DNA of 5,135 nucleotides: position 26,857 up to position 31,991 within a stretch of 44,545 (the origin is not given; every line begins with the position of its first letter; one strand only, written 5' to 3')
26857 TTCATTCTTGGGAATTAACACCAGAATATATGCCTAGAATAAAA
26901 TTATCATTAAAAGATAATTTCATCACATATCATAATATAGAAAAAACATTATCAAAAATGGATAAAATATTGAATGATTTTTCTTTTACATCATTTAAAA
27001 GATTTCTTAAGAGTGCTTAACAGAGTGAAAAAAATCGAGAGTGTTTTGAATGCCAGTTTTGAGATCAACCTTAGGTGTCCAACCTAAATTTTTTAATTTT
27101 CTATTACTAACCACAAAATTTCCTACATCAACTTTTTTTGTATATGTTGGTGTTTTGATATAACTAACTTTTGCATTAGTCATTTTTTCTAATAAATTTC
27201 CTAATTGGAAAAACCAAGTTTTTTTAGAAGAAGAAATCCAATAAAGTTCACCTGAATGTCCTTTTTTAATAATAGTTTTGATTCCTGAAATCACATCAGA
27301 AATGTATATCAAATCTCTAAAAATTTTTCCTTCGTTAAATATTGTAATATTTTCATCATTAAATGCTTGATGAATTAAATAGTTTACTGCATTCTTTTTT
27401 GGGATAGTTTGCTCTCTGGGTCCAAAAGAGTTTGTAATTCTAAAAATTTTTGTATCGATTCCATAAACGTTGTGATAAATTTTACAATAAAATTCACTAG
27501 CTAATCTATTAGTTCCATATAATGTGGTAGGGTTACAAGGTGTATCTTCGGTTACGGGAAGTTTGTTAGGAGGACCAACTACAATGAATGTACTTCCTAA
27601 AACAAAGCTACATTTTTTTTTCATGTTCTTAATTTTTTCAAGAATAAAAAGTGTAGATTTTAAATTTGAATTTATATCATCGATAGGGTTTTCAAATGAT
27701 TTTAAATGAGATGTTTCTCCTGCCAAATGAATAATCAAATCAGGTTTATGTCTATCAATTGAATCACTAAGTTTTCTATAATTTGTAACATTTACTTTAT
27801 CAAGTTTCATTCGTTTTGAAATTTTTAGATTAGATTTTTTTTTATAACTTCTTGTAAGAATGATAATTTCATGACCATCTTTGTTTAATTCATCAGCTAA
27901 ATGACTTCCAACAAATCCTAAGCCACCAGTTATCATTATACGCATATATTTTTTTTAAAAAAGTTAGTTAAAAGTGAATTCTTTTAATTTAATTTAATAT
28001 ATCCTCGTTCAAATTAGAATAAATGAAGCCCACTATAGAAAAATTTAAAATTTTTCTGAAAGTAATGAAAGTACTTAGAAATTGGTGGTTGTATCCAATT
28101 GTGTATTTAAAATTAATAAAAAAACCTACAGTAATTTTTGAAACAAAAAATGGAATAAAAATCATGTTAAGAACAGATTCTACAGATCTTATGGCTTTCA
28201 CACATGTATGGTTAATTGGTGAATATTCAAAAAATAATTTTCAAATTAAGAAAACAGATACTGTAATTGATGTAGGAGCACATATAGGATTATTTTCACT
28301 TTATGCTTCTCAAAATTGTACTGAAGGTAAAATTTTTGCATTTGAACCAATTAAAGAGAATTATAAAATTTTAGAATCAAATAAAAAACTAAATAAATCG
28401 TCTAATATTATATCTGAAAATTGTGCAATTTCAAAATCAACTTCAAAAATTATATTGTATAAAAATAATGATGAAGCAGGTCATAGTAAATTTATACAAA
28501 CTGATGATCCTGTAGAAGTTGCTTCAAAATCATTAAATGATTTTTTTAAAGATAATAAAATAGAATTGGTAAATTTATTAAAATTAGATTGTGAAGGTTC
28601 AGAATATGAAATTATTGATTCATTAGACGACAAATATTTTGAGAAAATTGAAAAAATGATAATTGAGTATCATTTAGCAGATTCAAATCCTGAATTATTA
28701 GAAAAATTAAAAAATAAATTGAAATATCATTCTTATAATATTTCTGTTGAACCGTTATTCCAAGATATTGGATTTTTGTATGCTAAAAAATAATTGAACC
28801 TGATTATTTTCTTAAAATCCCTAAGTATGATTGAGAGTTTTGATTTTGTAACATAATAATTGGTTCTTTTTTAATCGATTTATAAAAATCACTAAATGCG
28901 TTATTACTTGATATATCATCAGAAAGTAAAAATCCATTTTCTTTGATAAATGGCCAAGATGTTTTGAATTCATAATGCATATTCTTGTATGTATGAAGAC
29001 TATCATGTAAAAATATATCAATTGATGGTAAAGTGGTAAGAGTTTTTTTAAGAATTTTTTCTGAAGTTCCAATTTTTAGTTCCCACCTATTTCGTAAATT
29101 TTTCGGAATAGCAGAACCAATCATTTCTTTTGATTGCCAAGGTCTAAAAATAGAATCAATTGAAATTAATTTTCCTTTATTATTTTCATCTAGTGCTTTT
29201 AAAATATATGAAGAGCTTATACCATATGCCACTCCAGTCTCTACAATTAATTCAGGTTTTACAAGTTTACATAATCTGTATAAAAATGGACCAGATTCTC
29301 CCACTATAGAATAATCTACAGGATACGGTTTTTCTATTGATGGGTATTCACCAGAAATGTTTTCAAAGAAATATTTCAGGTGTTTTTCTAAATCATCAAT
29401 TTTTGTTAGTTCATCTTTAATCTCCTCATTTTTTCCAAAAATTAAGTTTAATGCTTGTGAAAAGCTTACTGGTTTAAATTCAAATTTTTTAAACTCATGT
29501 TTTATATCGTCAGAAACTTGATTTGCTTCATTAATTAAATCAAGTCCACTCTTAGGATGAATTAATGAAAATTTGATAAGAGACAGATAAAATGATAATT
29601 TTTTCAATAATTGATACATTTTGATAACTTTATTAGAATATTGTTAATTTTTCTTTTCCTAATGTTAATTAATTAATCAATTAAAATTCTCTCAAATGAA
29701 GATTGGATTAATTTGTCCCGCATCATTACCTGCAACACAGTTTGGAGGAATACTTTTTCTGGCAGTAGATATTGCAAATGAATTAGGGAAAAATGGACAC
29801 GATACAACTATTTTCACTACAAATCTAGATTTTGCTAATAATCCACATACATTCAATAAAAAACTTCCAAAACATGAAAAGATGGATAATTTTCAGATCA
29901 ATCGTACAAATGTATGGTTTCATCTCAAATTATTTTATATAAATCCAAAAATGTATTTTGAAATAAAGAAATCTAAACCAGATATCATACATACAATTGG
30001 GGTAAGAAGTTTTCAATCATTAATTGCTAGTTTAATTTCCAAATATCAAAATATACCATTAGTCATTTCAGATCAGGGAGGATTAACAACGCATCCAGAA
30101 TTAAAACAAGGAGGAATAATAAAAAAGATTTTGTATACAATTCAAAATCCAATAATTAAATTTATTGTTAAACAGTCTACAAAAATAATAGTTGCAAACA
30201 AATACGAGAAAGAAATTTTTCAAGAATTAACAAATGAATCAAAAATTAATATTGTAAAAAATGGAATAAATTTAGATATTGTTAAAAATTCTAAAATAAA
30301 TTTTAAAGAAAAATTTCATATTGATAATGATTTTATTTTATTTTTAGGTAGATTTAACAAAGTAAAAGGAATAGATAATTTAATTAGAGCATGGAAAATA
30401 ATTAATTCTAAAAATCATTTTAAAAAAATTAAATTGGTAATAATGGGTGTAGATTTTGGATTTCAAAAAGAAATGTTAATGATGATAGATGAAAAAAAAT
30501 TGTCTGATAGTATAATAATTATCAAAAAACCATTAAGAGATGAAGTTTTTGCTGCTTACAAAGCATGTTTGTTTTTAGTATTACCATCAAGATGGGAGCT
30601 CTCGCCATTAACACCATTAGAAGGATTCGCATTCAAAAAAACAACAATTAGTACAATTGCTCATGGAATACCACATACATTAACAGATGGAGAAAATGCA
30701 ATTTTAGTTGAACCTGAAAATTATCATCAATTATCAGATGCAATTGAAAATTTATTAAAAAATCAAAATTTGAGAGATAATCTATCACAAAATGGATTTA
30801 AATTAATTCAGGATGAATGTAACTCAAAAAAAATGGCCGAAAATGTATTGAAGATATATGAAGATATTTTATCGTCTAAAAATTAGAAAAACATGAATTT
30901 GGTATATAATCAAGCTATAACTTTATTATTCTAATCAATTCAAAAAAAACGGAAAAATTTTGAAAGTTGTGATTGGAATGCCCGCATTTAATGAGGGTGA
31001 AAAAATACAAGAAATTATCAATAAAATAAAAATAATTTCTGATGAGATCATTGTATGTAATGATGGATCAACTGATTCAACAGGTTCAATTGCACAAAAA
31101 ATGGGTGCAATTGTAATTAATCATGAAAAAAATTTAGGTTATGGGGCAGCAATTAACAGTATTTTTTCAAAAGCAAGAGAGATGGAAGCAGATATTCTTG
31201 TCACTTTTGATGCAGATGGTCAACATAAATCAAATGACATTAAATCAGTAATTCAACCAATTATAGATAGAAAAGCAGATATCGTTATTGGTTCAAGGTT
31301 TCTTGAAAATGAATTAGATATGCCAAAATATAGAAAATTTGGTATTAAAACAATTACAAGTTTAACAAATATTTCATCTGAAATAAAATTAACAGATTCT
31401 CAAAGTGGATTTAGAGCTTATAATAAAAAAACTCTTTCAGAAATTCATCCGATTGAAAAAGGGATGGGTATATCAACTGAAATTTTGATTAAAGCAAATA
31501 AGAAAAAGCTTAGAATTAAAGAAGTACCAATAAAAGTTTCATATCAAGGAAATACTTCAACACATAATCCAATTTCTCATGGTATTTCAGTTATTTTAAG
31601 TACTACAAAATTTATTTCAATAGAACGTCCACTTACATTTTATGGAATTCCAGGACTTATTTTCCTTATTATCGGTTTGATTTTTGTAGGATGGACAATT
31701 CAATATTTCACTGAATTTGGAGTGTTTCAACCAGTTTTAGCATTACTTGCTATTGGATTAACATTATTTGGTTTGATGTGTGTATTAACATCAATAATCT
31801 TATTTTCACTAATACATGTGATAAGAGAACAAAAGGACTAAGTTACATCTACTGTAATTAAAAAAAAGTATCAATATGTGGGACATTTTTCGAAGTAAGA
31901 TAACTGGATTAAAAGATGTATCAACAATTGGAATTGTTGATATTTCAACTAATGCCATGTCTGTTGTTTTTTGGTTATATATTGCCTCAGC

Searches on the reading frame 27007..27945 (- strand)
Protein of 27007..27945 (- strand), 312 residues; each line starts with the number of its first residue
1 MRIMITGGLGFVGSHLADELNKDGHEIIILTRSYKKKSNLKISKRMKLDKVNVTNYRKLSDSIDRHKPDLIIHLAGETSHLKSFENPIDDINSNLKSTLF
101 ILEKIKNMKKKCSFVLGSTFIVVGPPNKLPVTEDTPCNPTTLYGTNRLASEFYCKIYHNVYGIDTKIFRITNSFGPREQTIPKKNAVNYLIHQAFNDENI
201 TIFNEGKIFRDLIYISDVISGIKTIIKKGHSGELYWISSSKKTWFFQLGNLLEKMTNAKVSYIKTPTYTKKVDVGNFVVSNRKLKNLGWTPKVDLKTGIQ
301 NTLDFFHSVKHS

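Call 3: search_protein_families(library=pfam, proteins=[window:27007-27945:-], max_evalue=0.01)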
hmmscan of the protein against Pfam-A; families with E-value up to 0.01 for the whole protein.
window:27007-27945:- (312 aa): 12 families
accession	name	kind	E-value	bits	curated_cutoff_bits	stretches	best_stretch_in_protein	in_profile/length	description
PF01370.27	Epimerase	-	6.3e-46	157.2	20.9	1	3-235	1-237/240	NAD dependent epimerase/dehydratase family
PF16363.11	GDP_Man_Dehyd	-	1.3e-43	150.1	27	1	4-301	1-331/332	GDP-mannose 4,6 dehydratase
PF04321.23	RmlD_sub_bind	-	1e-15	58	27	1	1-303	1-282/287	RmlD substrate binding domain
PF02719.21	Polysacc_synt_2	-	1.3e-09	38.1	20.2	1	3-248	1-239/293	Polysaccharide biosynthesis protein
PF03435.24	Sacchrp_dh_NADP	-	4.5e-07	30.7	25.1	1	4-84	2-85/129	Saccharopine dehydrogenase NADP binding domain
PF07993.18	NAD_binding_4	-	9.3e-07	28.7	20.1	0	5-46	1-46/258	Male sterility protein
PF01073.25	3Beta_HSD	-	1.1e-06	28.3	22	1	5-135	2-136/280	3-beta hydroxysteroid dehydrogenase/isomerase family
PF13439.12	Glyco_transf_4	-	6.3e-05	23.5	28.5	1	7-80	2-84/170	Glycosyltransferase Family 4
PF08323.17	Glyco_transf_5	-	0.00028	21.1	22.7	1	4-47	13-58/239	Starch synthase catalytic domain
PF13460.12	NAD_binding_10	-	0.001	19.4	27.2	1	7-76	1-70/184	NAD(P)H-binding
PF05368.20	NmrA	-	0.0048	17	27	0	2-44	4-46/298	NmrA-like family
PF08659.16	KR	-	0.0083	16.5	22.6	0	4-53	4-55/180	KR domain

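Call 102: search_protein_families(library=ncbifam, proteins=[window:27007-27945:-], max_evalue=0.00001)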
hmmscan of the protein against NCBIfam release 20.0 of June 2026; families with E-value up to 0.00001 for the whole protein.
window:27007-27945:- (312 aa): 21 families
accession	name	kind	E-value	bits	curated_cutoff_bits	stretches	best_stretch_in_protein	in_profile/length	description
TIGR01181.1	dTDP_gluc_dehyt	equivalog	2.9e-41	141.6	365.1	1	2-308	1-313/321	dTDP-glucose 4,6-dehydratase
TIGR01179.1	galE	equivalog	5.4e-31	107.6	262.3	1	2-308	1-327/332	UDP-glucose 4-epimerase GalE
NF007490.0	PRK10084.1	subfamily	5.5e-27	94.7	649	2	131-307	155-335/361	dTDP-glucose 4,6-dehydratase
TIGR04180.1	EDH_00030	hypoth_equivalog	7e-23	81.1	475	1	3-293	1-296/297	NAD-dependent 4,6-dehydratase LegB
NF007582.0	PRK10217.1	equivalog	1.1e-22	80.6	698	1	2-306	3-331/355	dTDP-glucose 4,6-dehydratase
TIGR02197.1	heptose_epim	equivalog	3.9e-20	72.2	274.6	1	3-300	1-307/316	ADP-glyceromanno-heptose 6-epimerase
NF043036.1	ErythonDh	equivalog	2.9e-15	56.3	325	1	1-170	1-176/321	D-erythronate dehydrogenase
TIGR02622.1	CDP_4_6_dhtase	equivalog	8.8e-15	54.7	278.45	1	2-116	6-126/352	CDP-glucose 4,6-dehydratase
TIGR01777.1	yfcH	hypoth_equivalog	2.1e-14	53.8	207.35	1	3-135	1-128/292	TIGR01777 family oxidoreductase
NF007956.0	PRK10675.1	subfamily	2.4e-14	53.2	394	1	1-151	1-157/338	UDP-glucose 4-epimerase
NF041015.1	UDPsulfquin_syn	equivalog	1.1e-13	50.9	575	1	40-120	62-145/384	UDP-sulfoquinovose synthase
NF047922.1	GDPFucSynFcl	equivalog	5.5e-13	49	500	1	2-308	4-303/308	GDP-L-fucose synthase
NF011728.1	PRK15181.1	equivalog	3.8e-12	45.9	760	1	2-307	17-338/348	Vi polysaccharide biosynthesis UDP-N-acetylglucosaminuronic acid C-4 epimerase TviC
TIGR01214.1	rmlD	equivalog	1e-11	44.5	224.05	1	2-258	1-229/285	dTDP-4-dehydrorhamnose reductase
TIGR01472.1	gmd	equivalog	1.3e-11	44.3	415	1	6-163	6-175/342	GDP-mannose 4,6-dehydratase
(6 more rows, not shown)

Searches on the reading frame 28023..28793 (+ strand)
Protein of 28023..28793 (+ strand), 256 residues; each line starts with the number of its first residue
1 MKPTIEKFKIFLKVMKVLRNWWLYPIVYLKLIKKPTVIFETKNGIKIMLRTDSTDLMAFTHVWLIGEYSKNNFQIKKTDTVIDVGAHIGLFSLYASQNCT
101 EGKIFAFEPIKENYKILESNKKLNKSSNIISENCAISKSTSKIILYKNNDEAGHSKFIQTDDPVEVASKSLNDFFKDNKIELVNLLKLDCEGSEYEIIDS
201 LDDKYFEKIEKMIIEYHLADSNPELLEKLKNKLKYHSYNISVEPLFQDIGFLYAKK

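Call 5: search_protein_families(library=ncbifam, proteins=[window:28023-28793:+], max_evalue=0.001)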
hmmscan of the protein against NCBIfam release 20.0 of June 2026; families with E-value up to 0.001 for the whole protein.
window:28023-28793:+ (256 aa): 3 families
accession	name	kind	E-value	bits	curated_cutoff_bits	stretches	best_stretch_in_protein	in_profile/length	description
TIGR01444.1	fkbM_fam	subfamily_domain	4.5e-33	114.7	37.7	1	80-217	1-143/143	FkbM family methyltransferase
TIGR02469.1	CbiT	equivalog_domain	1.5e-05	25.3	78.3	1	73-132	15-76/124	precorrin-6Y C5,15-methyltransferase (decarboxylating) subunit CbiT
NF047824.1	tRNAwyosineTaw2Meth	equivalog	0.00011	21.9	350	1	68-131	84-147/245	tRNA(Phe) (4-demethylwyosine(37)-C(7)) aminocarboxypropyltransferase Taw2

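Call 8: search_protein_families(library=pfam, proteins=[window:28023-28793:+], max_evalue=0.001)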
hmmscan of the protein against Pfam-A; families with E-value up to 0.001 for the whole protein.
window:28023-28793:+ (256 aa): 3 families
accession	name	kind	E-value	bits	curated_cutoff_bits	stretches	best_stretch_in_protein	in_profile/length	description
PF05050.19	Methyltransf_21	-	1.6e-18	67.8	22.7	1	83-230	1-167/173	Methyltransferase FkbM domain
PF05575.17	V_cholerae_RfbT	-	3.1e-07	30.4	27.9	1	74-209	76-217/286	Vibrio cholerae RfbT protein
PF02475.24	TRM5-TYW2_MTfase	-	3.6e-06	27.5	28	1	50-131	11-90/164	TRM5/TYW2 methyltransferase domain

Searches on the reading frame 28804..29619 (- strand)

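Call 8: search_protein_families(library=pfam, proteins=[window:28804-29619:-], max_evalue=0.001)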
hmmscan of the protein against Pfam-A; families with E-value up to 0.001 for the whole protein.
window:28804-29619:- (271 aa): 2 families
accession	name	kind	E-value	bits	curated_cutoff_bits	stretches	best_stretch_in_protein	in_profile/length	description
PF13578.12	Methyltransf_24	-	4.9e-18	66.4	26.3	1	126-236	1-105/105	Methyltransferase domain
PF04989.18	RMNT_CmcI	-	1.8e-05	25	23.2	1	120-238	31-150/206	Rhamnosyl O-methyltransferase/CmcI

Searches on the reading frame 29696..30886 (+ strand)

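Call 8: search_protein_families(library=pfam, proteins=[window:29696-30886:+], max_evalue=0.001)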
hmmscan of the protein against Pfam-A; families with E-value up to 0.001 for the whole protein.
window:29696-30886:+ (396 aa): 5 families
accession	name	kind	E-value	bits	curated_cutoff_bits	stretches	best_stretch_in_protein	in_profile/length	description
PF00534.26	Glycos_transf_1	-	6.4e-32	110.9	26.4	1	201-369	5-171/172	Glycosyl transferases group 1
PF13692.12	Glyco_trans_1_4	-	4.9e-23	82.4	27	1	214-356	4-142/142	Glycosyl transferases group 1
PF13439.12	Glyco_transf_4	-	6.9e-12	46.2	28.5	1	17-194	2-169/170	Glycosyltransferase Family 4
PF13477.12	Glyco_trans_4_2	-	5.9e-05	23.7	23.4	1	26-167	16-138/139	Glycosyl transferase 4-like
PF20706.3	GT4-conflict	-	0.00069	19.1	26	0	208-310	194-301/385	Family 4 Glycosyltransferase in conflict systems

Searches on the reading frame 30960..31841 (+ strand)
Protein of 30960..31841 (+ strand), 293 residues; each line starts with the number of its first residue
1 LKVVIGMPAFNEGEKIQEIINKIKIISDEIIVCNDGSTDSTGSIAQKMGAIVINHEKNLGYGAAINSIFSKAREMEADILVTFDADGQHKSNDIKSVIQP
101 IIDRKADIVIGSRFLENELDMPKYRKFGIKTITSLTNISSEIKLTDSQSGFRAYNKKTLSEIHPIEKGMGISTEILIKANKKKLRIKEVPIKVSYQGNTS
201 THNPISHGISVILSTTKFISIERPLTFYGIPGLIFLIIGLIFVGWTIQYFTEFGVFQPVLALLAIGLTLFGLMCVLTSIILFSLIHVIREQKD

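Call 8: search_protein_families(library=pfam, proteins=[window:30960-31841:+], max_evalue=0.001)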
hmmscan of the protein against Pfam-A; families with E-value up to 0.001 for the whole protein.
window:30960-31841:+ (293 aa): 2 families
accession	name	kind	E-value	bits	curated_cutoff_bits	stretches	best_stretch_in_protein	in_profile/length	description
PF00535.33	Glycos_transf_2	-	3.8e-25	89.2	23.3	1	5-161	2-166/168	Glycosyl transferase family 2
PF13641.12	Glyco_tranf_2_3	-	0.00013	22.5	27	1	8-118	8-128/230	Glycosyltransferase like family 2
